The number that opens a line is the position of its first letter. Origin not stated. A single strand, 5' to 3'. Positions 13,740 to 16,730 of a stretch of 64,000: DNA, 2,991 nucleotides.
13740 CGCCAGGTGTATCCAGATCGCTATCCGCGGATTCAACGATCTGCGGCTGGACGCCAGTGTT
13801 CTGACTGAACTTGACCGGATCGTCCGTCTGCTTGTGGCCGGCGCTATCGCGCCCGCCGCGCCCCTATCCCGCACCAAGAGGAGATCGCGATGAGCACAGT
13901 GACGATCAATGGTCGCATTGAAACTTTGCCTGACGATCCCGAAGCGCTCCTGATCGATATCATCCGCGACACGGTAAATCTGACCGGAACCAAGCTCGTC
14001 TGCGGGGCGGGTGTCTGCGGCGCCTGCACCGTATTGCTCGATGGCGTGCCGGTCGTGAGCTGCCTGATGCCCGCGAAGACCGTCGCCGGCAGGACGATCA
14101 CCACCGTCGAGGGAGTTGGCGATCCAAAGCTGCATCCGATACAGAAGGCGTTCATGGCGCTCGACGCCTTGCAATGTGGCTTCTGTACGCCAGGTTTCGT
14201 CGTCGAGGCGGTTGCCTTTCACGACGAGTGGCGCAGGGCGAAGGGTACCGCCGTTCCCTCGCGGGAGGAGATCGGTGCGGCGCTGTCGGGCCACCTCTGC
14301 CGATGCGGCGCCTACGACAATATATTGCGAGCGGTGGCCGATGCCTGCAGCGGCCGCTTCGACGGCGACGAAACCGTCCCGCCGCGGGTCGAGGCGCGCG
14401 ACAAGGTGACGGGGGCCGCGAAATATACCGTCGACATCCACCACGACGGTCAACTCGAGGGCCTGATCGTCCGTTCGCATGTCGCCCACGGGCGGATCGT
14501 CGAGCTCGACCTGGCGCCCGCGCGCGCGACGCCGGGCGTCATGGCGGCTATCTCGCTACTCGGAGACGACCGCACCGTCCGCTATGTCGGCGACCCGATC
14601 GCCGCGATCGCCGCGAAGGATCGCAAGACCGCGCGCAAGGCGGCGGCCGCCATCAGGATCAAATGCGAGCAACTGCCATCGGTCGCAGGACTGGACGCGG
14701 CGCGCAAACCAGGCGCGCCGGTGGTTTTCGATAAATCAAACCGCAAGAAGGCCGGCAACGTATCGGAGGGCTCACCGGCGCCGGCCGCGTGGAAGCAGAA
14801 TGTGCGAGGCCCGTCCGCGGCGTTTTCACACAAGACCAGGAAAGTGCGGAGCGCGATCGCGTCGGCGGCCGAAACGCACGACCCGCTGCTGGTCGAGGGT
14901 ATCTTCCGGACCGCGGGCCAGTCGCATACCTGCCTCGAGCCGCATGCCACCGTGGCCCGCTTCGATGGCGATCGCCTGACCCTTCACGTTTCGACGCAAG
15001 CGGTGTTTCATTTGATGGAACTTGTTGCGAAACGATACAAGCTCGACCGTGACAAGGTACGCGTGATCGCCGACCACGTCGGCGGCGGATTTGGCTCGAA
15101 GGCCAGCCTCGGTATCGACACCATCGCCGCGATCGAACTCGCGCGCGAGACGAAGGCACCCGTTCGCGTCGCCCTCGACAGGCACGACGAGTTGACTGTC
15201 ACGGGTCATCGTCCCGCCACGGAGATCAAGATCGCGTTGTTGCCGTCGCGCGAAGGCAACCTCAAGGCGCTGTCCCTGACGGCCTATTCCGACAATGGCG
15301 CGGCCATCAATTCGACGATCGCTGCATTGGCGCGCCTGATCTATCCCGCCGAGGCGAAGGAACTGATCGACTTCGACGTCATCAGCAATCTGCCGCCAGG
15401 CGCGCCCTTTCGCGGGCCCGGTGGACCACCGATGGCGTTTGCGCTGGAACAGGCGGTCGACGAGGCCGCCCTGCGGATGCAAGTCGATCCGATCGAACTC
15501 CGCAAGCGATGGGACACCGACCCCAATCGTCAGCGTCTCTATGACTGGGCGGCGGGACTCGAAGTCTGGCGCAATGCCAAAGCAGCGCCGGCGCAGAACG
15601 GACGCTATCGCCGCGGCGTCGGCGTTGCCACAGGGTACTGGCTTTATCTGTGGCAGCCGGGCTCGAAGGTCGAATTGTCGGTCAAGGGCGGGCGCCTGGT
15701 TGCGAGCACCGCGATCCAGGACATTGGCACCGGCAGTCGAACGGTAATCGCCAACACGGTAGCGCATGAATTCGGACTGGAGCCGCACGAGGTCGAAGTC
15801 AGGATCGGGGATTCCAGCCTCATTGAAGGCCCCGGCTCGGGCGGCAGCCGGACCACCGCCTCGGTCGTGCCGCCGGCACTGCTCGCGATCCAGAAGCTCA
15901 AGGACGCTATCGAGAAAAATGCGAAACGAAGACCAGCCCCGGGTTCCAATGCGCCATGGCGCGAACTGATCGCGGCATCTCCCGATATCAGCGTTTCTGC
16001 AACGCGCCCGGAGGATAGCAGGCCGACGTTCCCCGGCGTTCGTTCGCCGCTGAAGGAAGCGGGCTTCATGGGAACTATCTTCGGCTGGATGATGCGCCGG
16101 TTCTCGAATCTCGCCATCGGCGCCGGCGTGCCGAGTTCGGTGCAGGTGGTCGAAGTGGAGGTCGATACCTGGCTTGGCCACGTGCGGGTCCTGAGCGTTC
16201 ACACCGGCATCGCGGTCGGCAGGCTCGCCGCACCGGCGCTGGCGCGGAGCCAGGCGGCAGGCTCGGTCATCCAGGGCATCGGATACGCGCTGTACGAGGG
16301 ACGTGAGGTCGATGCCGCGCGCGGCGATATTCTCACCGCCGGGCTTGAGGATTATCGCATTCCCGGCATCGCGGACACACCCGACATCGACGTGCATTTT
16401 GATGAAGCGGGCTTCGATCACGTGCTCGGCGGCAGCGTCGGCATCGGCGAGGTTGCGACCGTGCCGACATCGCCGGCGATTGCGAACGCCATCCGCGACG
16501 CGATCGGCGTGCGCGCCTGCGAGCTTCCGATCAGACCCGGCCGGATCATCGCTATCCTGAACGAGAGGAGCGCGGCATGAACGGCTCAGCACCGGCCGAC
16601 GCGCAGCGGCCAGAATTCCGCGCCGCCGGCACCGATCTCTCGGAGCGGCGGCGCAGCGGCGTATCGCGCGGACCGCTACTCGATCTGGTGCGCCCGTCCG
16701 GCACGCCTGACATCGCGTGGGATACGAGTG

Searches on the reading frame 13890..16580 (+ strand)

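Call 83: search_protein_families(library=pfam, proteins=[window:13890-16580:+], max_evalue=0.00001)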
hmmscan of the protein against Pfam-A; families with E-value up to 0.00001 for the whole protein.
window:13890-16580:+ (896 aa): 5 families
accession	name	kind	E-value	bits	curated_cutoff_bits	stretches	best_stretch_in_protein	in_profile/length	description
PF02738.23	MoCoBD_1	-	2.4e-50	171.3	27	1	325-540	20-242/244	Molybdopterin cofactor-binding domain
PF20256.3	MoCoBD_2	-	4.6e-39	135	27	1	560-831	11-283/283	Molybdopterin cofactor-binding domain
PF01799.25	Fer2_2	-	9.1e-25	87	30.3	1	72-149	1-74/75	[2Fe-2S] binding domain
PF01315.27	Ald_Xan_dh_C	-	5.5e-17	62.5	31.3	2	174-222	1-49/110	Aldehyde oxidase and xanthine dehydrogenase, a/b hammerhead domain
PF00111.32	Fer2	-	7.1e-06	26.3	21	0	4-51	1-48/77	2Fe-2S iron-sulfur cluster binding domain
